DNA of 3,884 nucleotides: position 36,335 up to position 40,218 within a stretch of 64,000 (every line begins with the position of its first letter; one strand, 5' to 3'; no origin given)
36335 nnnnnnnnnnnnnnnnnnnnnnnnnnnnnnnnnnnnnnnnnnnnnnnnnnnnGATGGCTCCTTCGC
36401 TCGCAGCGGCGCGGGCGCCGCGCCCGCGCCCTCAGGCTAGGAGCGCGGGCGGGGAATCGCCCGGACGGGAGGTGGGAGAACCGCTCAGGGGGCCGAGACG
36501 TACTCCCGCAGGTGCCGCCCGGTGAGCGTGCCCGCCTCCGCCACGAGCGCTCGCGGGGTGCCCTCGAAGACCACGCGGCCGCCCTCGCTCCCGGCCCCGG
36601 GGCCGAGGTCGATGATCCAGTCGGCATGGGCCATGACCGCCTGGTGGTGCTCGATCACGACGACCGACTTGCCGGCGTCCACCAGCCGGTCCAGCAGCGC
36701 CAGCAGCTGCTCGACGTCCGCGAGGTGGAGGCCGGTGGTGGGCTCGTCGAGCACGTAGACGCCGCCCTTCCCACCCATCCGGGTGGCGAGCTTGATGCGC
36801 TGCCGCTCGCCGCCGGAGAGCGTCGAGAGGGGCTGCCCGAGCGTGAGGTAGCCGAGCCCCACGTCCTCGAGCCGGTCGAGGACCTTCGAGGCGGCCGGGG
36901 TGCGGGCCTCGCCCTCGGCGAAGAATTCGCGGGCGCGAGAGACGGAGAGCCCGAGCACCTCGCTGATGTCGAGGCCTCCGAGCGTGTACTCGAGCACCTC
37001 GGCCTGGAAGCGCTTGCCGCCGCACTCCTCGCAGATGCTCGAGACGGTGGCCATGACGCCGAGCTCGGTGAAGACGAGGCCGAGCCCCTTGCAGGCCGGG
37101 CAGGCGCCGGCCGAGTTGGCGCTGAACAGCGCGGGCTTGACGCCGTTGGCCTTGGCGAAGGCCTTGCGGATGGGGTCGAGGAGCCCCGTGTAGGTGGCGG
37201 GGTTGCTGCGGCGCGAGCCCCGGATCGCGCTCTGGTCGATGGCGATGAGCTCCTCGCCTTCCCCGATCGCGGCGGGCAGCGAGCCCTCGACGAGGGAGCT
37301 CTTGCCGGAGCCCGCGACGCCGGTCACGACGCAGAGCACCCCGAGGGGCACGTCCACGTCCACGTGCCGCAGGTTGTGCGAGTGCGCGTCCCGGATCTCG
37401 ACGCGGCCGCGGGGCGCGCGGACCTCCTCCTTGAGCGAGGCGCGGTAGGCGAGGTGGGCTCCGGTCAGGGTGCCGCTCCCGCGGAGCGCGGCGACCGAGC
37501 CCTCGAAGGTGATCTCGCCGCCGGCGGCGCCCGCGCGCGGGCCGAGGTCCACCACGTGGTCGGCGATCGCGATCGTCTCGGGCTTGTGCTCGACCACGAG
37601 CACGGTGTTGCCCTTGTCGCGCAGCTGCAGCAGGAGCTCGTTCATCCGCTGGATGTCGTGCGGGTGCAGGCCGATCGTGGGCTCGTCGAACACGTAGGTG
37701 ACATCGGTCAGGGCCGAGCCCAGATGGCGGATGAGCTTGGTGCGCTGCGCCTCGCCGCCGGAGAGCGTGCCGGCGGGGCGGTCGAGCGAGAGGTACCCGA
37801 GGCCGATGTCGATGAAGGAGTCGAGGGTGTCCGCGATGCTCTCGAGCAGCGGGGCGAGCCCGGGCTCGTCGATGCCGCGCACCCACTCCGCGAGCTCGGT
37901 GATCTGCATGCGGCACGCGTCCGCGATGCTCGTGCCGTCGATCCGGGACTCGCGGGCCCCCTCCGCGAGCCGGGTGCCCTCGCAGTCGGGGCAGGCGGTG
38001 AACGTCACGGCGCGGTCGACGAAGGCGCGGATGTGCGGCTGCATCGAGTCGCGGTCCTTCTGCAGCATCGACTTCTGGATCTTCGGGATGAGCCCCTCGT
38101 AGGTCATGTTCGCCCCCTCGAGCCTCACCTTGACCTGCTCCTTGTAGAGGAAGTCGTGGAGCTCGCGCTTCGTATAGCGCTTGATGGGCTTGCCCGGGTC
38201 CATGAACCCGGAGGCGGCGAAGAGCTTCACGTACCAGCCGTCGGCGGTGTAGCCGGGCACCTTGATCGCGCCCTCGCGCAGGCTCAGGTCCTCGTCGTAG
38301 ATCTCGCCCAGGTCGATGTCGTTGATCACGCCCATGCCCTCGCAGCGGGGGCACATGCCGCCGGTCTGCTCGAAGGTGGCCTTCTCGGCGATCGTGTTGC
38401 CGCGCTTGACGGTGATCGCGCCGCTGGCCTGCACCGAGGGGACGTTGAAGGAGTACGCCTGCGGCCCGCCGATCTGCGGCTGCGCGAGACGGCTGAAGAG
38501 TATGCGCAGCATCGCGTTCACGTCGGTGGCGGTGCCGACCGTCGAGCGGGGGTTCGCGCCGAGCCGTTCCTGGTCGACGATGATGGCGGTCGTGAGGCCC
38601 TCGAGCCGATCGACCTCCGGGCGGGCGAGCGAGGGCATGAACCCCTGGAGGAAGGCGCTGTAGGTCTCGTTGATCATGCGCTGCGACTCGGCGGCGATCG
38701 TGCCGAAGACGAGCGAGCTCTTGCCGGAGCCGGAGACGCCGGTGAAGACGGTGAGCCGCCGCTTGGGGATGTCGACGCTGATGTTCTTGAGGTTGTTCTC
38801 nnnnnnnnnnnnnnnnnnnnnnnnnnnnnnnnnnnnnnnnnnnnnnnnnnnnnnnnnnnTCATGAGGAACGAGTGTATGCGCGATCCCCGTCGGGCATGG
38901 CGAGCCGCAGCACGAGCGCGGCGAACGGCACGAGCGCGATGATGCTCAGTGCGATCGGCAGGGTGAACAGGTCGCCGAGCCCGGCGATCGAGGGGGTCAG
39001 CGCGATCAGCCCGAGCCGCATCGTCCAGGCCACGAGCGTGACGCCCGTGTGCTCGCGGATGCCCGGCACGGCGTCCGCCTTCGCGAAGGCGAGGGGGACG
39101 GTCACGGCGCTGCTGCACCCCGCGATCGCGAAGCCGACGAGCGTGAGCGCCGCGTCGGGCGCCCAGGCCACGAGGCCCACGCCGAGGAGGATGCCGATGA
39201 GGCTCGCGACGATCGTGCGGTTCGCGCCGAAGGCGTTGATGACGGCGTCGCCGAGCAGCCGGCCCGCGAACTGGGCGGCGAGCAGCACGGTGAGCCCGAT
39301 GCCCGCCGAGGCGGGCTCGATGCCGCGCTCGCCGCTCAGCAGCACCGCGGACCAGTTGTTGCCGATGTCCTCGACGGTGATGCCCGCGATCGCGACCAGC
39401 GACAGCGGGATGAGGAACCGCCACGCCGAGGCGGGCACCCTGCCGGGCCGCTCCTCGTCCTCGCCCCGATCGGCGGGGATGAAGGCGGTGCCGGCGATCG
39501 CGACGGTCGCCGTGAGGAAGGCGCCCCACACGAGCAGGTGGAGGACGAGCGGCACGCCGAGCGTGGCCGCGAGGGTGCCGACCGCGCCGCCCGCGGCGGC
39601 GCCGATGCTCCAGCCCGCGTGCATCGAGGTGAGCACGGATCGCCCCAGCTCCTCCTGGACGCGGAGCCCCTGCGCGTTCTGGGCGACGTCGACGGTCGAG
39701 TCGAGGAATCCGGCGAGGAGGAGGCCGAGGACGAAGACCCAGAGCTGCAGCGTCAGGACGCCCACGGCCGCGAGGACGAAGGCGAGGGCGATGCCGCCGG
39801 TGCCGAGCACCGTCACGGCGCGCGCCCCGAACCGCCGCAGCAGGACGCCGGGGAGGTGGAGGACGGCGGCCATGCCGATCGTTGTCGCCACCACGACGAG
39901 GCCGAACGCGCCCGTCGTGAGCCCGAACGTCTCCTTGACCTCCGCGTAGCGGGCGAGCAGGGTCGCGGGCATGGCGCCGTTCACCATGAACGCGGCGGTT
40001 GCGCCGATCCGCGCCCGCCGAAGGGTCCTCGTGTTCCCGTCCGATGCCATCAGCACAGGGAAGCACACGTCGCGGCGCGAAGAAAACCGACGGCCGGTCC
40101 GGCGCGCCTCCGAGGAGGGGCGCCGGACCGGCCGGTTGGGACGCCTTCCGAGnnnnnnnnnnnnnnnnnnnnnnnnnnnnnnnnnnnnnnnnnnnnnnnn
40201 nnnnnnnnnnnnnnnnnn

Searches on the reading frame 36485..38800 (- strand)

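Call 50: search_protein_families(library=pfam, proteins=[window:36485-38800:-])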
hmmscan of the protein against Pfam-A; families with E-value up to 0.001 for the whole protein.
window:36485-38800:- (771 aa): 10 families
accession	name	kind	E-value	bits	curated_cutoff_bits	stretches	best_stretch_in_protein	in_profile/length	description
PF00005.33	ABC_tran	-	7.7e-18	65.9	25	1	633-689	81-137/137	ABC transporter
PF02463.25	SMC_N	-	1.7e-08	34.6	40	0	220-418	106-210/220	RecF/RecN/SMC N terminal domain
PF20703.3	nSTAND1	-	2.1e-07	31.3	27.1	0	6-73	25-88/379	Novel STAND NTPase 1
PF13555.12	AAA_29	-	2.1e-06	27.8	27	0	9-31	17-39/61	P-loop containing region of AAA domain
PF00684.25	DnaJ_CXXCXGXG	-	3e-05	24.6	32.7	0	564-596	15-50/65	DnaJ central domain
PF13191.12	AAA_16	-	3.7e-05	24.7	32.6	0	488-515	25-51/167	AAA ATPase domain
PF17755.6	UvrA_DNA-bind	-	9.8e-05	23.1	23.2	1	167-257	6-108/110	UvrA DNA-binding domain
PF15777.11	Anti-TRAP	-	0.00036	20.9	32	0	566-581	32-47/59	Tryptophan RNA-binding attenuator protein inhibitory protein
PF13304.12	AAA_21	-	0.00039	21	27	0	662-704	239-284/304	AAA domain, putative AbiEii toxin, Type IV TA system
PF03193.22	RsgA_GTPase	-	0.00099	19.4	30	0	4-32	97-124/174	RsgA GTPase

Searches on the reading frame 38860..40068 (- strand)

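Call 50: search_protein_families(library=pfam, proteins=[window:38860-40068:-])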
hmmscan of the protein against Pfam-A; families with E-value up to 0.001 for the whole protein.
window:38860-40068:- (402 aa): 1 family
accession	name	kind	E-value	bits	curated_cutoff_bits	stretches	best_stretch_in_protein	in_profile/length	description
PF07690.21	MFS_1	-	1.5e-12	47.6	33.4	2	24-219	10-199/347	Major Facilitator Superfamily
